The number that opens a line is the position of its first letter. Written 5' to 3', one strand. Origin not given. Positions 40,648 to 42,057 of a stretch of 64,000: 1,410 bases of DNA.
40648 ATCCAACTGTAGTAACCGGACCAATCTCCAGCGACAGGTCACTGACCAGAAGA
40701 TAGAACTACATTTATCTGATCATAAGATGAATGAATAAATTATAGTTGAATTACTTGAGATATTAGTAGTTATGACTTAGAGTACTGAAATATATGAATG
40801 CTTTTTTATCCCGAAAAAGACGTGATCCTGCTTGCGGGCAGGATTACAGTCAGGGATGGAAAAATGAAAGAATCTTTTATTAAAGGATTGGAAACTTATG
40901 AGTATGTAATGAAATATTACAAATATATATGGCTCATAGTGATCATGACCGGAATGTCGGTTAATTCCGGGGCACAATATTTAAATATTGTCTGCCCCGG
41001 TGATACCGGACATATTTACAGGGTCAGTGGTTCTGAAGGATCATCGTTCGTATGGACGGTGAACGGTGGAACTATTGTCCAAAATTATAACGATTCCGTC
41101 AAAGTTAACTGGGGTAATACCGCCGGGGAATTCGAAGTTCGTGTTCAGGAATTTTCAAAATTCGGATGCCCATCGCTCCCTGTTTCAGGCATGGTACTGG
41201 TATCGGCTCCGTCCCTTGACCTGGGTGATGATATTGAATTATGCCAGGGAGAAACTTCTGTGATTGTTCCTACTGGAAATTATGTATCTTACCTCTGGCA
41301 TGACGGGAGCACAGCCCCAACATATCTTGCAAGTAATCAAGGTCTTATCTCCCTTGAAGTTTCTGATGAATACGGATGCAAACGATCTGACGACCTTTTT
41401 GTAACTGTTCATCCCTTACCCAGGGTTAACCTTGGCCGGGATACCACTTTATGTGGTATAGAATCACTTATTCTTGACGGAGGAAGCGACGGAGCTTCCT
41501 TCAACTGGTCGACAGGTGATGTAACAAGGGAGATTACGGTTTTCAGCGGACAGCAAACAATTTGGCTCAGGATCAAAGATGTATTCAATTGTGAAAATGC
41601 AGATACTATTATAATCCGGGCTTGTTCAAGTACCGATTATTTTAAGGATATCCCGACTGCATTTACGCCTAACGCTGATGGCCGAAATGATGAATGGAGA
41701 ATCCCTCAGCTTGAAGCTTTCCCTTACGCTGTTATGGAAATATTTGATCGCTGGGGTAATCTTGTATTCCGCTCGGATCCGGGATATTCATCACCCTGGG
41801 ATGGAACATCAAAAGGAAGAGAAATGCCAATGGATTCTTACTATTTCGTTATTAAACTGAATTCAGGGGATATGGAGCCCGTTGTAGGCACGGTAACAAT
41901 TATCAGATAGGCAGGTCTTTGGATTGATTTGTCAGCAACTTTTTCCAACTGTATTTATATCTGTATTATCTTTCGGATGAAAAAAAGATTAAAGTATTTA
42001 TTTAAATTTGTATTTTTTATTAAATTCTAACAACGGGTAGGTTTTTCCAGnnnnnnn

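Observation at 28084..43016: T9SS-linked four-gene surface cassette in which the giant cargo has no CTD and a small neighbour carries it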

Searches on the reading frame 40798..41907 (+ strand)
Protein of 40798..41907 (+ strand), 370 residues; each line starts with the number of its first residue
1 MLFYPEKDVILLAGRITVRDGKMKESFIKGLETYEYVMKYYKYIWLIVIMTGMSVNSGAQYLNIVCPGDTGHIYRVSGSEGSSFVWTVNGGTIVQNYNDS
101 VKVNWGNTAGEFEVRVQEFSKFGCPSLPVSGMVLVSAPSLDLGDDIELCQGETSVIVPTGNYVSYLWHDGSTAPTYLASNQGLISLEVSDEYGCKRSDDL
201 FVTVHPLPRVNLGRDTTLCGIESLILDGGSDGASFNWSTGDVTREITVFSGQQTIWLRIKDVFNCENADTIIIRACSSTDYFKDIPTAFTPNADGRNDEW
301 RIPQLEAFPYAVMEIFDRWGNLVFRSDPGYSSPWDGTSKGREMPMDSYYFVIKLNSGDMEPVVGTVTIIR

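Call 7: search_protein_families(library=pfam, proteins=[window:40798-41907:+], max_evalue=0.01)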
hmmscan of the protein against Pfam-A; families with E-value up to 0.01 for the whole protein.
window:40798-41907:+ (370 aa): 2 families
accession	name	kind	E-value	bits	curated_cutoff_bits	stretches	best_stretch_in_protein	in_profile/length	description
PF13585.12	CHU_C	-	1.3e-19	70.5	27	1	285-368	3-86/86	CHU_C Type IX secretion signal domain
PF19408.5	PKD_6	-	7e-05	23.5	25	1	64-116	13-68/82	PKD-like domain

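Call 8: search_protein_families(library=ncbifam, proteins=[window:40798-41907:+], max_evalue=0.01)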
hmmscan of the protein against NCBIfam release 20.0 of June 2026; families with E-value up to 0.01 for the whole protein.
window:40798-41907:+ (370 aa): 1 family
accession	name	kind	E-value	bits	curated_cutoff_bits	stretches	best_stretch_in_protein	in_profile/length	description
TIGR04131.1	Bac_Flav_CTERM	domain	1.9e-20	72.8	35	1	284-369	2-84/85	T9SS type B sorting domain-containing protein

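Call 31: find_homologous_proteins(query=window:40909-41907:+, max_evalue=1e-20)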
Query window:40909-41907:+ (333 aa): 152 proteins with E <= 1e-20 among 1166 candidates; the best 120 are listed.
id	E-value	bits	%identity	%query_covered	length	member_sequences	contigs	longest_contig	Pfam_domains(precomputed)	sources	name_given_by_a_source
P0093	3.2e-228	775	100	100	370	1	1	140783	PF13585.13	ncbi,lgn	-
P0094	5.4e-198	675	83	100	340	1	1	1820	PF19408.6,PF13585.13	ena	-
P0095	1.9e-178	611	74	100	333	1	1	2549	PF13585.13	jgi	-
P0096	2.1e-173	594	73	100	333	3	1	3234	PF19408.6,PF13585.13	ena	-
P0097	3.4e-172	590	71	100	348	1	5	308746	PF19408.6,PF13585.13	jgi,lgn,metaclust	metaclust:\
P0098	4.1e-168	577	72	97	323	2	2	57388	PF19408.6,PF13585.13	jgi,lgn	-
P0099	1.1e-167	576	68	100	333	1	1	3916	PF19408.6,PF13585.13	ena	-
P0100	2.7e-164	564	69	97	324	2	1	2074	PF13585.13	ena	-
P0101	6.5e-161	553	67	100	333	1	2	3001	PF13585.13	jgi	jgi:gliding motility-associated-like protein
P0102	2.9e-155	535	67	100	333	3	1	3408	PF13585.13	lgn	-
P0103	2.8e-152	525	67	97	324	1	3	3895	PF13585.13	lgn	-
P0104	1.6e-145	503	71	85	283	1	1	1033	PF13585.13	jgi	jgi:gliding motility-associated-like protein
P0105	6.5e-145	501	62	100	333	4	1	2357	PF19408.6,PF13585.13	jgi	-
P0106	6.5e-144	497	62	100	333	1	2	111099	PF19408.6,PF13585.13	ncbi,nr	ncbi:MAG: gliding motility-associated C-terminal domain-containing protein [Bacteroidales bacterium]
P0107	5.3e-143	494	63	100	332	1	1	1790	PF19408.6,PF13585.13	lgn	-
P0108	3.1e-142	492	62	98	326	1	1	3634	PF13585.13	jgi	-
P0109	5.2e-141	488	61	100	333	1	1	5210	PF13585.13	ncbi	-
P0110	9.8e-141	487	61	94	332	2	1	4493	PF13585.13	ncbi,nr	ncbi:MAG TPA: gliding motility-associated C-terminal domain-containing protein [Bacteroidales bacter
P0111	9.1e-140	484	60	100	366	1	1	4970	PF13585.13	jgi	jgi:gliding motility-associated-like protein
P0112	1.4e-139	483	59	100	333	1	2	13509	PF19408.6,PF13585.13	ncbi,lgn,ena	-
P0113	4.5e-139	482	61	100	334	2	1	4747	PF19408.6,PF13585.13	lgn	-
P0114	6.6e-139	481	59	100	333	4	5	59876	PF13585.13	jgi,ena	-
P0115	8.5e-139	481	61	100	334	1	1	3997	PF19408.6,PF13585.13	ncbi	-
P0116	1.8e-138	480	63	95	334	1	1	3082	PF19408.6,PF13585.13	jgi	-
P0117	2.3e-138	479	59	100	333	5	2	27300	PF13585.13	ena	-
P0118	2.4e-138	479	61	99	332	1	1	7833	PF13585.13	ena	-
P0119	2.4e-138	479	59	100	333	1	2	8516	PF13585.13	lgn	-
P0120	3.2e-138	479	60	100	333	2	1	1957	PF13585.13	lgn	-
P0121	1.2e-137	477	59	100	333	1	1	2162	PF19408.6,PF13585.13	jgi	jgi:gliding motility-associated-like protein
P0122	1.5e-137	476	60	100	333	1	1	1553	PF13585.13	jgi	-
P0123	3.1e-137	475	60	100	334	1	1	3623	PF19408.6,PF13585.13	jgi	jgi:gliding motility-associated-like protein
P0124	8.0e-137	474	61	100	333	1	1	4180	PF13585.13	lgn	-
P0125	9.0e-137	474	57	100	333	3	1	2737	PF13585.13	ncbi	-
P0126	2.0e-136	473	60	100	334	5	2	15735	PF13585.13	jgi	jgi:gliding motility-associated-like protein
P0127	6.5e-136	471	62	94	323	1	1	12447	PF13585.13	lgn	-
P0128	9.8e-136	471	59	100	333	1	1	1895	PF19408.6,PF13585.13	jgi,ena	-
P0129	1.1e-135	470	59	100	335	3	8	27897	PF13585.13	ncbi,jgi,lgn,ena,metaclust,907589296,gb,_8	metaclust:\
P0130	3.8e-134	465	57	100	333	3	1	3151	PF19408.6,PF13585.13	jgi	jgi:gliding motility-associated-like protein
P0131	8.6e-134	464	58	100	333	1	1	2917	PF19408.6,PF13585.13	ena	-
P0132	3.4e-133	462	57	100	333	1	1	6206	PF13585.13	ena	-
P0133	4.1e-133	462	58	100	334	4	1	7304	PF13585.13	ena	-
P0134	5.3e-133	462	59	100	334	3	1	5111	PF19408.6,PF13585.13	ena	-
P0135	1.7e-132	460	58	100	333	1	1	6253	PF19408.6,PF13585.13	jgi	jgi:gliding motility-associated-like protein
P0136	2.0e-132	460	60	100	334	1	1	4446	PF19408.6,PF13585.13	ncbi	-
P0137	3.1e-132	459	59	100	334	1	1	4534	PF13585.13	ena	-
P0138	4.8e-132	458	59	100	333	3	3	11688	PF13585.13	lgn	-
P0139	1.2e-131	457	59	94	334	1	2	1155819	PF19408.6,PF13585.13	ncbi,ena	-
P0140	1.7e-130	453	59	100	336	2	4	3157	PF19408.6,PF13585.13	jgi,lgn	-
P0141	2.0e-129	450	57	100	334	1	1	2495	PF19408.6,PF13585.13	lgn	-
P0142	2.6e-129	449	58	100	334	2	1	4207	PF13585.13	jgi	jgi:gliding motility-associated-like protein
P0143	5.7e-129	448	60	94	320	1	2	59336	PF13585.13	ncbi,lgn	-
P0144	8.1e-129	448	57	100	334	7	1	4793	PF13585.13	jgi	-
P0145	1.4e-128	447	58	94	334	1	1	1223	PF19408.6,PF13585.13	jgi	jgi:gliding motility-associated-like protein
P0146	1.6e-128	447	60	94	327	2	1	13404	PF19408.6,PF13585.13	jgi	-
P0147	3.9e-128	446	61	94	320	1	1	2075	PF13585.13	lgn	-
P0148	6.4e-128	445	60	98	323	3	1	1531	PF19408.6,PF13585.13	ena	-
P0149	3.1e-127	443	57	100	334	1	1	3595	PF19408.6,PF13585.13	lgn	-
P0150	7.1e-127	441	59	93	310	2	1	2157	PF13585.13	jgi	-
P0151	1.5e-126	440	57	100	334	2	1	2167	PF13585.13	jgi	jgi:gliding motility-associated-like protein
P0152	1.9e-126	440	55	100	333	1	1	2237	PF13585.13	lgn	-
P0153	2.7e-126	439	58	94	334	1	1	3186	PF13585.13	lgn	-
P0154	3.0e-126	439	56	100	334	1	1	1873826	PF13585.13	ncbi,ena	-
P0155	1.7e-125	437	57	100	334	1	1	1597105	PF13585.13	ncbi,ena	-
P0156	3.5e-125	436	55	100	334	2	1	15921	PF13585.13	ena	-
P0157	1.8e-123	430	56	95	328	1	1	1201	PF13585.13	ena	-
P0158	4.4e-123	429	55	100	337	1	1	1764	PF19408.6,PF13585.13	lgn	-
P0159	5.1e-123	429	56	100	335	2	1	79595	PF13585.13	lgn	-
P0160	1.2e-121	424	56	94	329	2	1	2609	PF13585.13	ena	-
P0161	1.2e-120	421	54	97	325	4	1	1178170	PF13585.13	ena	-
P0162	8.7e-120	418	57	92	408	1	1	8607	PF13585.13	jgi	jgi:gliding motility-associated-like protein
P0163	2.8e-119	416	54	97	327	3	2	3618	PF13585.13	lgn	-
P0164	4.9e-117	409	54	98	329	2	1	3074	PF13585.13,PF18911.7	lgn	-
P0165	1.2e-116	408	57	93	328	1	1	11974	PF13585.13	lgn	-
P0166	1.8e-114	401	58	85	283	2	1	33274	PF13585.13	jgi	jgi:gliding motility-associated-like protein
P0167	7.3e-114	399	52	100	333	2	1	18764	PF13585.13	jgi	-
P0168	1.2e-111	391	53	98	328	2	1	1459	PF13585.13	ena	-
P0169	1.0e-108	382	53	94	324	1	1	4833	PF13585.13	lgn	-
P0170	7.5e-108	379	51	100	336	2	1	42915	PF13585.13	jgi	jgi:gliding motility-associated-like protein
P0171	5.4e-106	373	50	100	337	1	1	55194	PF19408.6,PF13585.13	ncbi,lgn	-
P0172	4.7e-105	370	50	100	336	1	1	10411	PF13585.13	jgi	-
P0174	1.8e-100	355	48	96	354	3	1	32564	PF13585.13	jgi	jgi:gliding motility-associated-like protein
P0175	1.8e-99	351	61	75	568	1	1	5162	PF23237.2,PF13585.13,PF17963.8,PF02494.23,PF16403.12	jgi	-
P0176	7.8e-99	349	51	100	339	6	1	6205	PF13585.13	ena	-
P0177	1.9e-97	345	50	97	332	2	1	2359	PF13585.13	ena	-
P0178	7.3e-94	333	57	74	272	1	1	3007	PF13585.13,PF18911.7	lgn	-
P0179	4.6e-93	330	49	97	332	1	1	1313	PF13585.13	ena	-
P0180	1.8e-91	325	46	94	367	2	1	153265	PF13585.13,PF19081.7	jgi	jgi:gliding motility-associated-like protein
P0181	3.6e-91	324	48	92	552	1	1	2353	PF13585.13,PF19081.7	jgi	jgi:gliding motility-associated-like protein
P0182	1.1e-89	319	50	89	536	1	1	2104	PF13585.13,PF19081.7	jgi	jgi:gliding motility-associated-like protein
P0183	5.6e-87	310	46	97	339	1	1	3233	PF13585.13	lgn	-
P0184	5.6e-86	307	43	98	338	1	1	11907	PF13585.13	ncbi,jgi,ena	jgi:gliding motility-associated-like protein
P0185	1.6e-85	305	45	95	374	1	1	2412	PF13585.13,PF19081.7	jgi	jgi:gliding motility-associated-like protein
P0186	4.2e-85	304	47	87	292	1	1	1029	PF13585.13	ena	-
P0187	1.6e-83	299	46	98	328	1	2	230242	PF13585.13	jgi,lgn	jgi:gliding motility-associated-like protein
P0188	7.1e-81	290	47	89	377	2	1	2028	PF13585.13,PF19081.7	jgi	jgi:gliding motility-associated-like protein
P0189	2.8e-79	285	46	89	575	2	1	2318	PF13585.13,PF02494.23,PF19081.7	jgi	jgi:gliding motility-associated-like protein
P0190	2.9e-79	285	61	58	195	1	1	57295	PF13585.13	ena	-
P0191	2.6e-76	275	44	90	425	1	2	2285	PF13585.13,PF19081.7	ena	-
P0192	9.8e-76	273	43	97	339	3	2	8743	PF13585.13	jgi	jgi:gliding motility-associated-like protein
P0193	1.0e-74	270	43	100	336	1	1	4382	PF13585.13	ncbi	-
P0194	1.5e-74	269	43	98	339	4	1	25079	PF13585.13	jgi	jgi:gliding motility-associated-like protein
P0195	1.1e-73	266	50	71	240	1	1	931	PF13585.13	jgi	jgi:gliding motility-associated-like protein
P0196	6.8e-70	254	41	93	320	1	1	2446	PF13585.13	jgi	jgi:gliding motility-associated-like protein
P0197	2.5e-69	252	38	98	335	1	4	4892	PF19408.6,PF13585.13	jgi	jgi:gliding motility-associated-like protein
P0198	2.1e-68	249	40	98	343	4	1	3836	PF13585.13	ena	-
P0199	2.6e-68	249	38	100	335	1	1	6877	PF13585.13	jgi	jgi:gliding motility-associated-like protein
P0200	4.2e-68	248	39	100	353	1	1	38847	PF13585.13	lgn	-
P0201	2.4e-67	246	40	99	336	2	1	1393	PF13585.13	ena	-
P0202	3.2e-66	242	39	97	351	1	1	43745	PF13585.13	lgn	-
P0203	5.3e-66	241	41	100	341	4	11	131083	PF13585.13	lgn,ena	-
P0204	5.2e-65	238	38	100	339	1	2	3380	PF19408.6,PF13585.13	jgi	jgi:gliding motility-associated-like protein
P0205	7.9e-65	237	38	95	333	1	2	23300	PF19408.6,PF13585.13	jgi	jgi:gliding motility-associated-like protein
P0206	7.6e-64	234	37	98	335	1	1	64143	PF13585.13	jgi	jgi:gliding motility-associated-like protein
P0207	9.9e-63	230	40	95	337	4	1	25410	PF13585.13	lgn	-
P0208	3.1e-62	229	38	92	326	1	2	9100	PF19408.6,PF13585.13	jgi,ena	jgi:gliding motility-associated-like protein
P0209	3.6e-60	222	40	95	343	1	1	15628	PF13585.13,PF19081.7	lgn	-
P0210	1.3e-57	214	40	82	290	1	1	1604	PF13585.13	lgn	-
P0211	1.8e-57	213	37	100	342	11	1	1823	PF13585.13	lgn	-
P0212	2.2e-57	213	36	100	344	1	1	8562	PF13585.13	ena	-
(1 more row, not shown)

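Call 32: find_encoding_contigs(protein=P0203, flank=10000, max_places=1)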
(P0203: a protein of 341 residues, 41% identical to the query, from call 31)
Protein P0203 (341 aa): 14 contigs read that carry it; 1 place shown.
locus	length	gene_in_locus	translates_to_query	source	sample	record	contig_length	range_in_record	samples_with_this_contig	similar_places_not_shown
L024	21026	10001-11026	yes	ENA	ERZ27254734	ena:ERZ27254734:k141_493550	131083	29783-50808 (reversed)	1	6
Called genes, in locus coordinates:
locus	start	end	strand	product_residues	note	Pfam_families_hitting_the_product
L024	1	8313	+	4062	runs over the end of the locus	-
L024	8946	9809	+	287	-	-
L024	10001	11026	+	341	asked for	PF13585:CHU_C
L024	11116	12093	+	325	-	PF11751:PorP_SprF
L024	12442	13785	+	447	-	-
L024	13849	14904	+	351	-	PF00144:Beta-lactamase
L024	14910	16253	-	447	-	PF02518:HATPase_c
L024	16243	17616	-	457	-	PF00072:Response_reg, PF00158:Sigma54_activat, PF14532:Sigma54_activ_2, PF07728:AAA_5 (weak), PF25601:AAA_lid_14, PF02954:HTH_8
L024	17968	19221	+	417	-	PF25984:BSH_YknX (weak), PF25967:RND-MFP_C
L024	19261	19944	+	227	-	PF02463:SMC_N (weak), PF03193:RsgA_GTPase (faint), PF00005:ABC_tran, PF13304:AAA_21 (faint)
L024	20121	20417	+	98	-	-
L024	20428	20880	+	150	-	PF12893:Lumazine_bd_2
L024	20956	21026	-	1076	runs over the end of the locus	PF07494:Reg_prop (faint), PF23414:Beta-prop_EML_2 (faint), PF07495:Y_Y_Y (weak), PF06580:His_kinase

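Call 33: find_encoding_contigs(protein=P0206, flank=10000, max_places=1)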
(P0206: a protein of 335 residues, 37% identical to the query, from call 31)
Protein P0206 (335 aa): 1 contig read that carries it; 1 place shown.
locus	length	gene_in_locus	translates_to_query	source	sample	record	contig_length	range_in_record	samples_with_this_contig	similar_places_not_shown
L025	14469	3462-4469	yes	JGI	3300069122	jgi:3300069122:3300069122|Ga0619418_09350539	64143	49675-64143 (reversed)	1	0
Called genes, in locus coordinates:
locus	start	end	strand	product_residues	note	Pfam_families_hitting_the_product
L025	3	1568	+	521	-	?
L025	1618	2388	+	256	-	-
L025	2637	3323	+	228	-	-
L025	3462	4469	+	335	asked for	PF13585:CHU_C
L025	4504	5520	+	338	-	PF11751:PorP_SprF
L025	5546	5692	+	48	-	-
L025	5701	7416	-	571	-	PF00072:Response_reg, PF00512:HisKA, PF02518:HATPase_c, PF00072:Response_reg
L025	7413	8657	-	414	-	PF00989:PAS (faint), PF08448:PAS_4, PF02518:HATPase_c, PF14501:HATPase_c_5 (weak)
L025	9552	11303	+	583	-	PF16927:HisKA_7TM, PF13581:HATPase_c_2 (faint), PF02518:HATPase_c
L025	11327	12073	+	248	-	PF05050:Methyltransf_21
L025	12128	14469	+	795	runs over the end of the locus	PF19408:PKD_6 (weak), PF18962:Por_Secre_tail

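Call 34: find_encoding_contigs(protein=P0187, flank=10000, max_places=1)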
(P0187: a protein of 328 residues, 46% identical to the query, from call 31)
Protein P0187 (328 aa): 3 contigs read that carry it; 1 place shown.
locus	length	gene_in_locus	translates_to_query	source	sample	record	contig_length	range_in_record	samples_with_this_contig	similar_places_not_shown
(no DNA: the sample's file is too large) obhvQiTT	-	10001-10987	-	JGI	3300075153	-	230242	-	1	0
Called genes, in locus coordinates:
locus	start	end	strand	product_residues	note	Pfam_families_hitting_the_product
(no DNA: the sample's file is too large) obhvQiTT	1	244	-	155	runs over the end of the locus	-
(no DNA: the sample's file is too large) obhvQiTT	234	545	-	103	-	PF09907:HigB_toxin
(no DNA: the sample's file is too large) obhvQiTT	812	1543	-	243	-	-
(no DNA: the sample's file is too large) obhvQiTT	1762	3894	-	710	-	PF13623:SurA_N_2, PF13624:SurA_N_3, PF13145:Rotamase_2 (faint), PF13616:Rotamase_3, PF00639:Rotamase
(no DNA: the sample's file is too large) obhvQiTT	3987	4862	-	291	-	PF00571:CBS, PF03471:CorC_HlyC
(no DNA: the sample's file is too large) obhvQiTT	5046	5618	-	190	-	PF06835:LptC (weak)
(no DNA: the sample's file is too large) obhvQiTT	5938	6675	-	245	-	PF03309:Pan_kinase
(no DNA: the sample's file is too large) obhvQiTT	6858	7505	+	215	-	PF00072:Response_reg, PF00196:GerE, PF13384:HTH_23 (faint)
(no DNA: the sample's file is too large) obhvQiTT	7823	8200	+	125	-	PF00072:Response_reg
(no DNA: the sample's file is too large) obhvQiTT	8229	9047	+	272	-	-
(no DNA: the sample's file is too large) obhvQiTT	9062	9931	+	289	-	-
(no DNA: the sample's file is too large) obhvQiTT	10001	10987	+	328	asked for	PF13585:CHU_C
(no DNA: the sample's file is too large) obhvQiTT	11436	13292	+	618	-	PF00037:Fer4 (weak), PF12838:Fer4_7, PF13187:Fer4_9 (weak), PF13237:Fer4_10, PF14697:Fer4_21, PF25160:LdpA_Fe-S-bd (weak), PF02906:Fe_hyd_lg_C, PF04060:FeS, +4 more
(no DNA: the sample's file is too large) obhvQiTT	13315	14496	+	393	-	PF07228:SpoIIE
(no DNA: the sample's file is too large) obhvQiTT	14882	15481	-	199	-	PF00702:Hydrolase, PF12710:HAD, PF08282:Hydrolase_3 (weak)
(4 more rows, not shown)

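Call 57: predict_structure(alignment_id=A4)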
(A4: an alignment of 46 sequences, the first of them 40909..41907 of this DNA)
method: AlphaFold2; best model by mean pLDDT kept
length: 333 residues; sequences in the alignment: 46
mean_pLDDT: 89.1   pTM: 0.60
mean pLDDT of the five models: 89.1, 89.0, 88.8, 88.6, 87.7
residues with pLDDT >= 90: 214; 70-90: 100; 50-70: 15; < 50: 4
segments of 3 or more residues with pLDDT < 50: 18-21
pLDDT, mean of each block of 10 residues (from residue 1): 65 55 73 82 85 88 88 89 86 88 93 95 92 94 95 90 96 94 94 93 95 94 95 94 91 89 92 95 94 92 92 92 91 87
secondary structure, 60 per line:
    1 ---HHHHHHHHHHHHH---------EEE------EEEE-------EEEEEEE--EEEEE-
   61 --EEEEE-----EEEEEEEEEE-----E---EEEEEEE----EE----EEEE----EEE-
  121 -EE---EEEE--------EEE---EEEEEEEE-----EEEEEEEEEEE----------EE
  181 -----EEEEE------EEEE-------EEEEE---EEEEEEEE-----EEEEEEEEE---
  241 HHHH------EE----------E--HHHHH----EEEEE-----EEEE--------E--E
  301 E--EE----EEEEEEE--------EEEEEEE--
elements in order: H4-16 E26-28 E35-38 E46-52 E55-59 E63-67 E73-82 E92-98 E109-112 E117-119 E127-130 E139-141 E145-152 E158-168 E186-190 E197-200 E208-212 E216-223 E229-237 H241-244 H266-270 E275-279 E285-288 E310-316 E325-331

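Call 61: fold_search(model_id=the predicted structure, library=pdb)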
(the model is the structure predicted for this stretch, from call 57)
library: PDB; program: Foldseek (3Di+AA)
matches with E <= 10: 1628; with E <= 0.001: 325
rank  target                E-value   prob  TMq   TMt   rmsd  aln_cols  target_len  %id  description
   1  9fls_A                3.8e-14  1.00  0.41  0.40  10.5       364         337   18  CryoEM structure of the fragment-3 (2061-2397) in the grappling hook protein A (GhpA) in the bacterium Aureispira sp.  (released 2024-10-16)
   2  9flp_A                2.1e-13  1.00  0.41  0.19  10.3       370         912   16  CryoEM structure of the neck (1403-2314) in the grappling hook protein A (GhpA) in the bacterium Aureispira sp. CCB-QB (released 2024-10-16)
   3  9fly_A                5.0e-13  1.00  0.39  0.19  11.1       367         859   16  CryoEM structure of the base (4151-5009) in the grappling hook protein A (GhpA) in the bacterium Aureispira sp. CCB-QB (released 2024-10-16)
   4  9flw_A                3.9e-12  1.00  0.40  0.30  10.1       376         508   16  CryoEM structure of the fragment-6 (3571-4078) in the grappling hook protein A (GhpA) in the bacterium Aureispira sp.  (released 2024-10-16)
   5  9flu_A                3.1e-11  1.00  0.38  0.38  11.1       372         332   15  CryoEM structure of the fragment-1 (3402-3733) in the grappling hook protein A (GhpA) in the bacterium Aureispira sp.  (released 2024-10-16)
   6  9ba5_A                6.6e-11  1.00  0.36  0.24  18.4       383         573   12  Cross-linked Contactin 2 Ig1-Ig6 (released 2024-07-17)
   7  9flx_A                9.7e-11  1.00  0.42  0.40   9.5       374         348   15  CryoEM structure of the fragment-4 (4074-4421) in the grappling hook protein A (GhpA) in the bacterium Aureispira sp.  (released 2024-10-16)
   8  6e57_A                1.3e-10  1.00  0.21  0.18  27.5       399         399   14  Bacteroides ovatus mixed-linkage glucan utilization locus (MLGUL) SGBP-B in complex with mixed-linkage heptasaccharide (released 2019-05-29)
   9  9flv_A                2.7e-10  1.00  0.36  0.31  10.7       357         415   14  CryoEM structure of the fragment-5 (2393-2807) in the grappling hook protein A (GhpA) in the bacterium Aureispira sp.  (released 2024-10-16)
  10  6e57_D                2.7e-10  1.00  0.20  0.18  26.2       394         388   13  Bacteroides ovatus mixed-linkage glucan utilization locus (MLGUL) SGBP-B in complex with mixed-linkage heptasaccharide (released 2019-05-29)
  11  6e57_C                3.1e-10  1.00  0.19  0.16  26.1       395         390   14  Bacteroides ovatus mixed-linkage glucan utilization locus (MLGUL) SGBP-B in complex with mixed-linkage heptasaccharide (released 2019-05-29)
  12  9g8b_A                5.4e-10  1.00  0.39  0.37  10.8       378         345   15  CryoEM structure of the fragment-2 (2892-3236) in the grappling hook protein A (GhpA) in the bacterium Aureispira sp.  (released 2024-10-16)
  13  6e57_B                6.0e-10  1.00  0.20  0.18  27.2       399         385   12  Bacteroides ovatus mixed-linkage glucan utilization locus (MLGUL) SGBP-B in complex with mixed-linkage heptasaccharide (released 2019-05-29)
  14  8k53_A                8.3e-10  1.00  0.30  0.17  18.6       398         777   13  Structure of the Dimeric Human CNTN2 Ig 1-6-FNIII 1-2 Domain in an Asymmetric State (released 2023-12-06)
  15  5uv6_B                1.7e-09  1.00  0.25  0.28   9.6       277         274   12  Crystal structure of human Opioid Binding Protein/Cell Adhesion Molecule Like (OPCML) (released 2018-03-21)
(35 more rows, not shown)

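Call 66: find_encoding_contigs(protein=P0180, flank=10000, max_places=1)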
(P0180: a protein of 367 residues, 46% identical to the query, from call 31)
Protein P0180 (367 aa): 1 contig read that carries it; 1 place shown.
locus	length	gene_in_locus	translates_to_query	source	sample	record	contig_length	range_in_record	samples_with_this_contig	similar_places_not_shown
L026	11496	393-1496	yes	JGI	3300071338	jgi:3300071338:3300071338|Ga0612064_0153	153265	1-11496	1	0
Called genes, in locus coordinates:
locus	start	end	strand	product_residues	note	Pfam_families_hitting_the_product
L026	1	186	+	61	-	?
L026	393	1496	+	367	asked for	PF19081:Ig_7 (faint), PF13585:CHU_C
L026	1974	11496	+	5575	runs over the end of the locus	PF10102:DUF2341 (faint), PF13385:Laminin_G_3, PF17210:SdrD_B (faint), PF13385:Laminin_G_3, PF26628:DUF8202, PF13385:Laminin_G_3 (weak), PF26628:DUF8202, PF02494:HYR (weak)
